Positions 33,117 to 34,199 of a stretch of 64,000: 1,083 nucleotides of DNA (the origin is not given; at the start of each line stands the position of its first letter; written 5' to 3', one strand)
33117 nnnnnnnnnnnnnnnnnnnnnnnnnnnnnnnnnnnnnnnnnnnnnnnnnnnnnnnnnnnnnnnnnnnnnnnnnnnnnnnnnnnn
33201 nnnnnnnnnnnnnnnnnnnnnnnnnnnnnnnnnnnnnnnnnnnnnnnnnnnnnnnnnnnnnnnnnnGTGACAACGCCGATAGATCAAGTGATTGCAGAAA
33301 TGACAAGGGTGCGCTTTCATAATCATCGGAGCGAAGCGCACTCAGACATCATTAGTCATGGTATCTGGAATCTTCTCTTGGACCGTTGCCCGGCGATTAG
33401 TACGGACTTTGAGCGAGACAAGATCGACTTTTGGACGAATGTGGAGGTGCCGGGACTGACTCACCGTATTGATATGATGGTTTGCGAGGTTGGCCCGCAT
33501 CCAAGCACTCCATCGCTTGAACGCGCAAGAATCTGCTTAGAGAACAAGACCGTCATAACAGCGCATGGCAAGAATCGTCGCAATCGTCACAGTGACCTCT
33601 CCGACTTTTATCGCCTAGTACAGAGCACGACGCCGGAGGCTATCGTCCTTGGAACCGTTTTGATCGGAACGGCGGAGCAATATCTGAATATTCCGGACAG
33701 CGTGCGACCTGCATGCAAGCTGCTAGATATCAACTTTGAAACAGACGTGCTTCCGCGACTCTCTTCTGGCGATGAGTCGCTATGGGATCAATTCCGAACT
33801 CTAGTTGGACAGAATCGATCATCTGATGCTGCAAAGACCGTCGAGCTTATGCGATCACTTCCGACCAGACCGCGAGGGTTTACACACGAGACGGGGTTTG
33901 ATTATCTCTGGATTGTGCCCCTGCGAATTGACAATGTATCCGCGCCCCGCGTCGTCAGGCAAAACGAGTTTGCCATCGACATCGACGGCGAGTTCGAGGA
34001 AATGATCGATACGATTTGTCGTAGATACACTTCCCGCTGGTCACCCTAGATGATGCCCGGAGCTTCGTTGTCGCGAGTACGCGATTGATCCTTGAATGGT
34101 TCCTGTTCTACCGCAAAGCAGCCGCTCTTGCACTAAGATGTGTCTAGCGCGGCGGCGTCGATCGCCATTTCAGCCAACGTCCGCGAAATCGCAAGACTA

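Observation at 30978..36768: Lower-GC defence/TA islet inserted after the topoisomerase genes: HigBA, orphan HicB-like, R-M pair, orphan AbiEi, AadA-like NTase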

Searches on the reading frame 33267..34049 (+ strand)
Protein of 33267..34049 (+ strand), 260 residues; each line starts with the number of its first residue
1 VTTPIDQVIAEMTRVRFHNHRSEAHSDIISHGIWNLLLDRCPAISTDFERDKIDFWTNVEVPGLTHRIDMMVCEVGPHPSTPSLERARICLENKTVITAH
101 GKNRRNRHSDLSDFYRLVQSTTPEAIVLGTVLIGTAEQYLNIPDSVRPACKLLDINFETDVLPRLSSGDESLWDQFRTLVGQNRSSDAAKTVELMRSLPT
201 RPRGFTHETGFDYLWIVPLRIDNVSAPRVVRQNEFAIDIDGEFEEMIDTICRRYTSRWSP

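Call 3: search_protein_families(library=pfam, proteins=[window:33267-34049:+], max_evalue=0.01)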
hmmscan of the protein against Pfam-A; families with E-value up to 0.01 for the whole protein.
window:33267-34049:+ (260 aa): 0 families

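Call 4: search_protein_families(library=padloc, proteins=[window:33267-34049:+], max_evalue=0.01)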
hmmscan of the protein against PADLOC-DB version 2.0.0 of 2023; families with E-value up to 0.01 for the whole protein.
window:33267-34049:+ (260 aa): 0 families

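Call 5: search_protein_families(library=ncbifam, proteins=[window:33267-34049:+], max_evalue=0.01)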
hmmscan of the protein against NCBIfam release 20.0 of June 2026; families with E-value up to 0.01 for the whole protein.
window:33267-34049:+ (260 aa): 0 families

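Call 7: find_homologous_proteins(query=window:33267-34049:+, max_evalue=0.001)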
Query window:33267-34049:+ (260 aa): 181 proteins with E <= 0.001 among 523 candidates; the best 120 are listed.
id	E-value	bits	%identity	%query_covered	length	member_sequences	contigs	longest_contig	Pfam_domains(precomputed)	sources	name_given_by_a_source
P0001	6.4e-175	598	100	100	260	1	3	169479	-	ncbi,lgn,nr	ncbi:MAG: hypothetical protein IT332_10730 [Ardenticatenales bacterium]|nr:hypothetical protein [Ard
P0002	5.2e-94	333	58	99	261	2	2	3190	-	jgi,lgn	jgi:hypothetical protein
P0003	6.8e-94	332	56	99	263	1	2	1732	-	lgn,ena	-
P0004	1.1e-93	331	57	99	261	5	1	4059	-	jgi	jgi:hypothetical protein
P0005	4.9e-93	329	55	99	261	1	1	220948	-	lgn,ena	-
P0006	1.0e-92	328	57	99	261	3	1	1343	-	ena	-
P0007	1.3e-92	328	55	99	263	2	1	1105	-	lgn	-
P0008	2.6e-92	327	57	99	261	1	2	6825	-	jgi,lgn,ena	jgi:hypothetical protein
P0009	1.1e-91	325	56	99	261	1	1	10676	-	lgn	-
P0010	3.2e-90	320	54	99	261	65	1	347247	-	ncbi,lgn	-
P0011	3.2e-89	317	55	99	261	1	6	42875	-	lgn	-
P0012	4.0e-89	317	55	99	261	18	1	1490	-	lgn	-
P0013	8.9e-89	315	54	99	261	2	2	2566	-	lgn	-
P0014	7.0e-88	313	55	99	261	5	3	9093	-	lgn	-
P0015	1.3e-86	308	54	99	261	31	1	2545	-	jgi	jgi:hypothetical protein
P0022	6.3e-75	270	49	99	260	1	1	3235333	-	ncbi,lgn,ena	-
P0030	1.4e-72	262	48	99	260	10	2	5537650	-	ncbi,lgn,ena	-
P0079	8.0e-66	240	46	99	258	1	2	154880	-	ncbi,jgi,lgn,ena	-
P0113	1.8e-63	233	47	99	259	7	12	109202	-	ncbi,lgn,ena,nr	ncbi:MAG TPA: hypothetical protein PKC83_15220 [Gemmatimonadaceae bacterium]|nr:hypothetical protein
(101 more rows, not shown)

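Call 8: find_encoding_contigs(protein=window:33267-34049:+, flank=10000, max_places=6)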
Protein window:33267-34049:+ (260 aa): 3 contigs read that carry it; 3 places shown.
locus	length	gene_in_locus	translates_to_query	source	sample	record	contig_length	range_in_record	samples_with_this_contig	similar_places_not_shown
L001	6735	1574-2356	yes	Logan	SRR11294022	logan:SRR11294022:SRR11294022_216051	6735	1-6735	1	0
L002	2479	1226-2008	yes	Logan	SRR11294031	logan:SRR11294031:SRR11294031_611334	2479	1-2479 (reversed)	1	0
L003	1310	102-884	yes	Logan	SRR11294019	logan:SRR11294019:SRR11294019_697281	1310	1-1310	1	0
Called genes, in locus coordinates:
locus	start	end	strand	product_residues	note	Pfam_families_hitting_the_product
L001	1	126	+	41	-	?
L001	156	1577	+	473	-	PF01170:UPF0020 (faint), PF05175:MTS (faint), PF07669:Eco57I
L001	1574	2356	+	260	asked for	-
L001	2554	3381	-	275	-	-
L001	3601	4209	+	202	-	PF13338:AbiEi_4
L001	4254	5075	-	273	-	PF18765:Polbeta (faint), PF13427:AadA_C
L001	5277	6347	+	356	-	PF10067:DUF2306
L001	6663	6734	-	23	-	?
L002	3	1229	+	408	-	?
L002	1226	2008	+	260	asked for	-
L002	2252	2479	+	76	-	?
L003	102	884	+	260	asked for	-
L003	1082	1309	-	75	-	?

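Call 10: find_encoding_contigs(protein=P0010, flank=6000, max_places=3)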
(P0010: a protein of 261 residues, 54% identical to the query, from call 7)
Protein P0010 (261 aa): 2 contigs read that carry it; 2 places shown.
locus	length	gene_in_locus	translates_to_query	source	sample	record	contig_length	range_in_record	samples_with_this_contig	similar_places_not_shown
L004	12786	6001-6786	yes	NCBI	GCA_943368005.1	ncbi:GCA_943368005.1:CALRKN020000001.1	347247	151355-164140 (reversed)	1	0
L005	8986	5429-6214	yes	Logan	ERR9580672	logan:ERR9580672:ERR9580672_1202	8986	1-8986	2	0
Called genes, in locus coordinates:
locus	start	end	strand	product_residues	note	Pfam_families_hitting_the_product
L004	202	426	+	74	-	PF00589:Phage_integrase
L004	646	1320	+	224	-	-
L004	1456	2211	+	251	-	-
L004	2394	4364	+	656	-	PF02463:SMC_N (faint), PF13175:AAA_15, PF13304:AAA_21 (weak), PF20469:OLD-like_TOPRIM (weak)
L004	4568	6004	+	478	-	PF02384:N6_Mtase (faint), PF05175:MTS (weak), PF07669:Eco57I, PF12950:TaqI_C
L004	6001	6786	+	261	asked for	-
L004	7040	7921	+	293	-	-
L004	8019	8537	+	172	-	PF00583:Acetyltransf_1, PF13673:Acetyltransf_10 (weak), PF13508:Acetyltransf_7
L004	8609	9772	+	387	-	-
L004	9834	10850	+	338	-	-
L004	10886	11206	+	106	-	-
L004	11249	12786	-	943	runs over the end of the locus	PF01590:GAF, PF13185:GAF_2 (faint), PF08447:PAS_3, PF00990:GGDEF, PF00563:EAL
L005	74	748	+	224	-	-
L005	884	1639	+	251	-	-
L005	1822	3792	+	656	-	PF02463:SMC_N (faint), PF13175:AAA_15, PF13304:AAA_21 (weak), PF20469:OLD-like_TOPRIM (weak)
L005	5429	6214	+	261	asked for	-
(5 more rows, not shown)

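Call 11: find_encoding_contigs(protein=P0030, flank=6000, max_places=3)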
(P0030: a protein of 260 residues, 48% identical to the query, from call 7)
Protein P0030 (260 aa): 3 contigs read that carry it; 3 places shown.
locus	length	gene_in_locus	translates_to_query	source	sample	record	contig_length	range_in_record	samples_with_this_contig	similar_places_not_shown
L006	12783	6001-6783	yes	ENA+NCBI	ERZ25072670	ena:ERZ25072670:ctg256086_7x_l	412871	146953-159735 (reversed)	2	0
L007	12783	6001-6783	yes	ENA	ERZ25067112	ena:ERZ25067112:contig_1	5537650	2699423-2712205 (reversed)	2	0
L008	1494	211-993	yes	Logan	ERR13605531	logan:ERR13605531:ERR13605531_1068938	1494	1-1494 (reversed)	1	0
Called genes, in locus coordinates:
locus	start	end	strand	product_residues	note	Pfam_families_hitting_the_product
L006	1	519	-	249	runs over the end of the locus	PF00106:adh_short, PF08659:KR, PF13561:adh_short_C2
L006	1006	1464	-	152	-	PF01521:Fe-S_biosyn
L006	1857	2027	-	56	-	-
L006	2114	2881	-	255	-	PF01557:FAA_hydrolase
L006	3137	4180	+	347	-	PF00561:Abhydrolase_1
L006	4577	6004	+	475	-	PF05175:MTS (faint), PF07669:Eco57I, PF12950:TaqI_C (weak)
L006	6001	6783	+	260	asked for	-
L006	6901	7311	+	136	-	PF00903:Glyoxalase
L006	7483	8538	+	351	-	PF00389:2-Hacid_dh, PF02826:2-Hacid_dh_C, PF00670:AdoHcyase_NAD (weak)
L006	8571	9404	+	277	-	-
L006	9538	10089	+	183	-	PF03473:MOSC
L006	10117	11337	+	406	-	PF00144:Beta-lactamase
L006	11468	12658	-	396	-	PF02771:Acyl-CoA_dh_N, PF02770:Acyl-CoA_dh_M, PF00441:Acyl-CoA_dh_1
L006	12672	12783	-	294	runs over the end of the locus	PF00903:Glyoxalase, PF22632:BphC_D1, PF00903:Glyoxalase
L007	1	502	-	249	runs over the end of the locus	PF00106:adh_short, PF08659:KR, PF13561:adh_short_C2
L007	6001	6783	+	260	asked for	-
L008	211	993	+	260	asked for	-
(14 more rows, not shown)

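Call 12: find_encoding_contigs(protein=P0022, flank=6000, max_places=3)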
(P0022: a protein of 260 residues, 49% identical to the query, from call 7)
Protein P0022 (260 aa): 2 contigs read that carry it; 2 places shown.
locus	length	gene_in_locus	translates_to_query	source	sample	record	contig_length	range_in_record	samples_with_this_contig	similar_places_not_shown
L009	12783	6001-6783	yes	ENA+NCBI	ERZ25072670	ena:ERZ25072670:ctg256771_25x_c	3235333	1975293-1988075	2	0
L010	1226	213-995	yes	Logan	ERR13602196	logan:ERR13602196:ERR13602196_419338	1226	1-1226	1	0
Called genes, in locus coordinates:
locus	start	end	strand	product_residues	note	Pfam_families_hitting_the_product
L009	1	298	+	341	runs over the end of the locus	PF00044:Gp_dh_N, PF02800:Gp_dh_C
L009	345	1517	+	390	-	PF00162:PGK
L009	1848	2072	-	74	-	-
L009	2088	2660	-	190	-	-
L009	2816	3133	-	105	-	PF01381:HTH_3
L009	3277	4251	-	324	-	PF00571:CBS (weak)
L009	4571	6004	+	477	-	PF02384:N6_Mtase, PF05175:MTS (weak), PF07669:Eco57I, PF12950:TaqI_C (weak)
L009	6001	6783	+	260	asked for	-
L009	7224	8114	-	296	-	PF01408:GFO_IDH_MocA (weak), PF02826:2-Hacid_dh_C, PF03446:NAD_binding_2, PF03807:F420_oxidored (weak), PF14833:NAD_binding_11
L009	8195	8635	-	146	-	-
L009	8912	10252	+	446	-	PF00202:Aminotran_3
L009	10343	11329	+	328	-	PF01261:AP_endonuc_2, PF03786:UxuA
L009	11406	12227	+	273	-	PF13489:Methyltransf_23, PF01209:Ubie_methyltran, PF13847:Methyltransf_31, PF08241:Methyltransf_11, PF08242:Methyltransf_12, PF13649:Methyltransf_25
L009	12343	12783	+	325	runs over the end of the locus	PF00135:COesterase, PF20434:BD-FAE, PF07859:Abhydrolase_3, PF00326:Peptidase_S9 (weak)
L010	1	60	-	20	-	?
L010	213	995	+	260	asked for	-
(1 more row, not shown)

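Call 15: search_solved_structures(query=A1, max_evalue=10, show_alignments=2)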
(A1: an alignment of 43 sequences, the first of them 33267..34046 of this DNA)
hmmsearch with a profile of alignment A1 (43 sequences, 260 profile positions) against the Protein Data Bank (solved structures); distinct sequences matched with E-value up to 10: 0.

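Call 24: predict_structure(alignment_id=A1)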
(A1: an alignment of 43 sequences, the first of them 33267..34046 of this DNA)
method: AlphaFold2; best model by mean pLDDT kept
length: 260 residues; sequences in the alignment: 43
mean_pLDDT: 93.5   pTM: 0.89
mean pLDDT of the five models: 93.5, 93.2, 92.9, 91.7, 89.4
residues with pLDDT >= 90: 222; 70-90: 35; 50-70: 3; < 50: 0
segments of 3 or more residues with pLDDT < 50: none
pLDDT, mean of each block of 10 residues (from residue 1): 93 87 89 98 97 96 95 85 96 88 93 97 96 94 92 95 95 96 93 97 86 97 95 96 97 88
secondary structure, 60 per line:
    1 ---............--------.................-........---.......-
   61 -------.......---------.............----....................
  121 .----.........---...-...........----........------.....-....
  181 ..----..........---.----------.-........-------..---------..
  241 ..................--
elements in order: H4-15 H24-40 H42-49 E53-59 E68-74 E87-96 H101-121 E126-134 E138-140 H142-152 H157-164 H171-175 E180-182 H187-196 E213-220 H239-258

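Call 29: fold_search(model_id=the predicted structure, library=pdb)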
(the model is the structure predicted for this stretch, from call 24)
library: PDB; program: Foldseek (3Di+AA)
matches with E <= 10: 415; with E <= 0.001: 0
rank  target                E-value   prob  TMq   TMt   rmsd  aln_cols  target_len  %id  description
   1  6m9g_B                5.9e-02  0.21  0.18  0.17  17.6       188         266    8  BbvCI B2 dimer with Ta6Br14 clusters (released 2018-11-14)
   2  9ibq_A                6.7e-02  0.38  0.22  0.21   9.9       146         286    8  Structure of BstEII with DNA substrate (released 2026-03-04)
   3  1knv_A                7.1e-02  0.38  0.23  0.21   9.5       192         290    7  Bse634I restriction endonuclease (released 2002-02-27)
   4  2p14                  7.1e-02  0.21  0.23  0.31  16.5       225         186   10  Crystal structure of small subunit (R.BspD6I2) of the heterodimeric restriction endonuclease R.BspD6I (released 2008-03-11)
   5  9khv_A                8.6e-02  0.35  0.20  0.06   9.3       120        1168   20  Structure of DdmD dimer with ssDNA without nucleotide (released 2025-02-19)
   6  7ela_A                1.9e-01  0.08  0.20  0.05  16.2       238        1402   12  Structure of Lassa virus polymerase in complex with 3'-vRNA and Z mutant (F36A) (released 2021-05-05)
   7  4miw                  2.1e-01  0.13  0.18  0.25  12.4       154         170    6  High-resolution structure of the N-terminal endonuclease domain of the Lassa virus L polymerase (released 2014-03-19)
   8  5izh_A                2.1e-01  0.13  0.20  0.28  13.7       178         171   12  Lassa virus L protein cap-snatching endonuclease. apo form (released 2016-06-29)
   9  2fv8                  2.5e-01  0.10  0.20  0.25  12.2       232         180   10  The crystal structure of RhoB in the GDP-bound state (released 2006-02-28)
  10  3dw9_A                2.8e-01  0.21  0.20  0.16  14.2       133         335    6  SgrAI with cognate DNA and manganese bound (released 2008-08-19)
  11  6sgm                  2.8e-01  0.13  0.25  0.20  13.4       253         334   10  Crystal structure of monooxygenase RutA complexed with 4-Thiouracil. (released 2020-02-05)
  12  4i1t                  3.0e-01  0.09  0.19  0.26  13.6       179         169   13  Crystal structure of the cap-snatching endonuclease from Pichinde virus (released 2014-02-26)
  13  8gd9_A                3.2e-01  0.11  0.26  0.30  14.4       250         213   12  Cryo-EM Structure of the Prostaglandin E2 Receptor 4 Coupled to G Protein (released 2024-01-10)
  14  2ziw_A                3.4e-01  0.03  0.13  0.12  18.3       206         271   13  Crystal structure of the Mus81-Eme1 complex (released 2008-04-29)
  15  3v1z_B                3.6e-01  0.18  0.23  0.22   9.4       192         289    8  Crystal structure of Type IIF restriction endonuclease Bse634I with cognate DNA (released 2012-04-25)
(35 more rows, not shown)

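Call 52: search_dna_similar(query=window:33267-34046:+, collection=plasmids, mode=protein, max_rows=10, max_evalue=0.001)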
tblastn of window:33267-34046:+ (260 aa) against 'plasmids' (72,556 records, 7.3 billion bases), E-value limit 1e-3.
No match.

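Call 53: search_dna_similar(query=window:33267-34046:+, collection=phages, mode=protein, max_rows=10, max_evalue=0.001)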
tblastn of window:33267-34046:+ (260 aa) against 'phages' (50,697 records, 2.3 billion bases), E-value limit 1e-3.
No match.

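Call 61: search_protein_representatives(alignment_id=A1)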
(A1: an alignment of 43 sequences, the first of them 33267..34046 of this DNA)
Query: 43 sequences, 260 profile positions. Proteins with E-value up to 0.001 (for the whole library): 317; up to 1e-10: 152; up to 1e-30: 50. The best 150 are listed.
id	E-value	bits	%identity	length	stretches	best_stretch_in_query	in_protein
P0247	2.4e-113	394.1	-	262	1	1-260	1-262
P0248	2.2e-104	364.8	-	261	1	1-260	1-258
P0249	3.0e-88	311.9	-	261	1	4-259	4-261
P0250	6.5e-88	310.8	-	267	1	1-258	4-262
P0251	9.0e-82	290.6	-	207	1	53-260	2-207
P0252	4.1e-80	285.2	-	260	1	1-259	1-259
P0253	6.7e-80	284.5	-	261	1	7-259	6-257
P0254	1.0e-79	283.9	-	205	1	1-196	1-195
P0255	2.1e-72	260.0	-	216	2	97-260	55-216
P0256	1.5e-67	244.0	-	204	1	1-157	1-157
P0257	4.9e-64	232.5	-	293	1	2-259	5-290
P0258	5.3e-64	232.4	-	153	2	1-109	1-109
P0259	6.0e-64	232.2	-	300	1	2-258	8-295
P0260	1.6e-60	221.0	-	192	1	76-259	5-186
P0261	1.2e-57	211.5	-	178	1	115-255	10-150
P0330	6.0e-20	88.0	-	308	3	85-148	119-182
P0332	1.4e-19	86.8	-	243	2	15-139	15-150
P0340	7.5e-18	81.1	-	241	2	7-139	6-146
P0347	1.3e-16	77.0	-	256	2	17-138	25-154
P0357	2.4e-15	72.9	-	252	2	6-137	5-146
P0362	6.1e-15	71.6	-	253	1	8-258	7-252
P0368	7.1e-14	68.1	-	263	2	15-139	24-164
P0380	6.7e-12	61.6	-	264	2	16-139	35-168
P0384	1.9e-11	60.2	-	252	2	5-147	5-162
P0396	7.0e-11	58.3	-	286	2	15-139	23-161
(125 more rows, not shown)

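Call 62: search_protein_families(library=pfam, proteins=[P0330, P0332, P0340, P0347, P0357, P0362, P0368, P0380, P0384, P0396], max_evalue=0.01)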
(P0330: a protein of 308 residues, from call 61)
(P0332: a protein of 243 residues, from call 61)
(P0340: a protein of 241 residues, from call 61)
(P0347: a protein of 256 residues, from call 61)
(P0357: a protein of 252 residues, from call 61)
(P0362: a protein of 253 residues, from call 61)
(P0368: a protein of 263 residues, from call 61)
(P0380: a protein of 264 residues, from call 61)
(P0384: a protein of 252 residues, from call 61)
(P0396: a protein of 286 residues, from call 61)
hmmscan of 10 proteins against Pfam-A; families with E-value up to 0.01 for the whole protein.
P0330 (308 aa): 0 families

P0332 (243 aa): 0 families

P0340 (241 aa): 0 families

P0347 (256 aa): 0 families

P0357 (252 aa): 0 families

P0362 (253 aa): 0 families

P0368 (263 aa): 0 families

P0380 (264 aa): 0 families

P0384 (252 aa): 1 family
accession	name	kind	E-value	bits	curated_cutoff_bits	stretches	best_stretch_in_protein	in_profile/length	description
PF01266.30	DAO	-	0.0044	17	27.9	1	35-103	146-215/353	FAD dependent oxidoreductase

P0396 (286 aa): 0 families

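Call 67: find_encoding_contigs(protein=P0113, flank=4000, max_places=2)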
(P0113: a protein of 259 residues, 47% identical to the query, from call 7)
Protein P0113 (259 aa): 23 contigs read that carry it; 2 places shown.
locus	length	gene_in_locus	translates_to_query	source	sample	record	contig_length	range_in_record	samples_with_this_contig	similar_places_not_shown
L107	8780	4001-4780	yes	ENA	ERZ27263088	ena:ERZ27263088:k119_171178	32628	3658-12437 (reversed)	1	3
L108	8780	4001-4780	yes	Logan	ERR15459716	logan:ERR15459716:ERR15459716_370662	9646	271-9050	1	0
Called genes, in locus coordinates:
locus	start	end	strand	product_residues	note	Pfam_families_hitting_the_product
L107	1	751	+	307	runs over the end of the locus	PF13349:DUF4097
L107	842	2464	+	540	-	PF01546:Peptidase_M20, PF07687:M20_dimer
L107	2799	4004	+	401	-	PF07669:Eco57I, PF12950:TaqI_C (weak)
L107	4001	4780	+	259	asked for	-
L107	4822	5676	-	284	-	PF00892:EamA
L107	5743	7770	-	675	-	PF00999:Na_H_Exchanger, PF02254:TrkA_N, PF02080:TrkA_C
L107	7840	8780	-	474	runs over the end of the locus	PF06965:Na_H_antiport_1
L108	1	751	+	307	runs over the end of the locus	PF13349:DUF4097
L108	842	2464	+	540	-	PF01546:Peptidase_M20, PF07687:M20_dimer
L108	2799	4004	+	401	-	PF07669:Eco57I, PF12950:TaqI_C (weak)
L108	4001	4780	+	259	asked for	-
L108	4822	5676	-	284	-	PF00892:EamA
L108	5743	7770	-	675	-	PF00999:Na_H_Exchanger, PF02254:TrkA_N, PF02080:TrkA_C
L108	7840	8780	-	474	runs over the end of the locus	PF06965:Na_H_antiport_1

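Call 68: find_encoding_contigs(protein=P0079, flank=4000, max_places=2)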
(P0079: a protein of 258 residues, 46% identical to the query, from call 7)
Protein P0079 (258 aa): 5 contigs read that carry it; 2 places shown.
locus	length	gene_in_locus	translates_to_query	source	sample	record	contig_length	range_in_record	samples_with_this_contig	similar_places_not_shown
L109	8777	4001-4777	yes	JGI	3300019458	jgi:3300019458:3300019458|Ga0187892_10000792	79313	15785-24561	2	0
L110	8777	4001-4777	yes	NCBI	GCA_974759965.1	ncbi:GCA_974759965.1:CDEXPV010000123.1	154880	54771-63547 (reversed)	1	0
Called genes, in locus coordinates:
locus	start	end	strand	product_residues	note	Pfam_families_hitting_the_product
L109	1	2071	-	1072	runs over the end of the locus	PF07635:PSCyt1, PF07583:PSCyt2, PF13385:Laminin_G_3, PF07587:PSD1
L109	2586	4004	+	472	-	PF02384:N6_Mtase, PF05175:MTS (faint), PF07669:Eco57I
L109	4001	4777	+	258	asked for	-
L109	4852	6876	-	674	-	PF22745:Nlig-Ia, PF01653:DNA_ligase_aden, PF03120:OB_DNA_ligase, PF03119:DNA_ligase_ZBD, PF14520:HHH_5 (faint), PF12826:HHH_2, PF00533:BRCT, PF12738:PTCB-BRCT (faint)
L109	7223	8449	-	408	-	PF00144:Beta-lactamase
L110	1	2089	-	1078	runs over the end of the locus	PF07635:PSCyt1, PF07583:PSCyt2, PF13385:Laminin_G_3, PF07587:PSD1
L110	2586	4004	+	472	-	PF02384:N6_Mtase, PF05175:MTS (faint), PF07669:Eco57I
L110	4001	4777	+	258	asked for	-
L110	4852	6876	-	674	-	PF22745:Nlig-Ia, PF01653:DNA_ligase_aden, PF03120:OB_DNA_ligase, PF03119:DNA_ligase_ZBD, PF14520:HHH_5 (faint), PF12826:HHH_2, PF00533:BRCT, PF12738:PTCB-BRCT (faint)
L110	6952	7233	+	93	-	-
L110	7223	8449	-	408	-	PF00144:Beta-lactamase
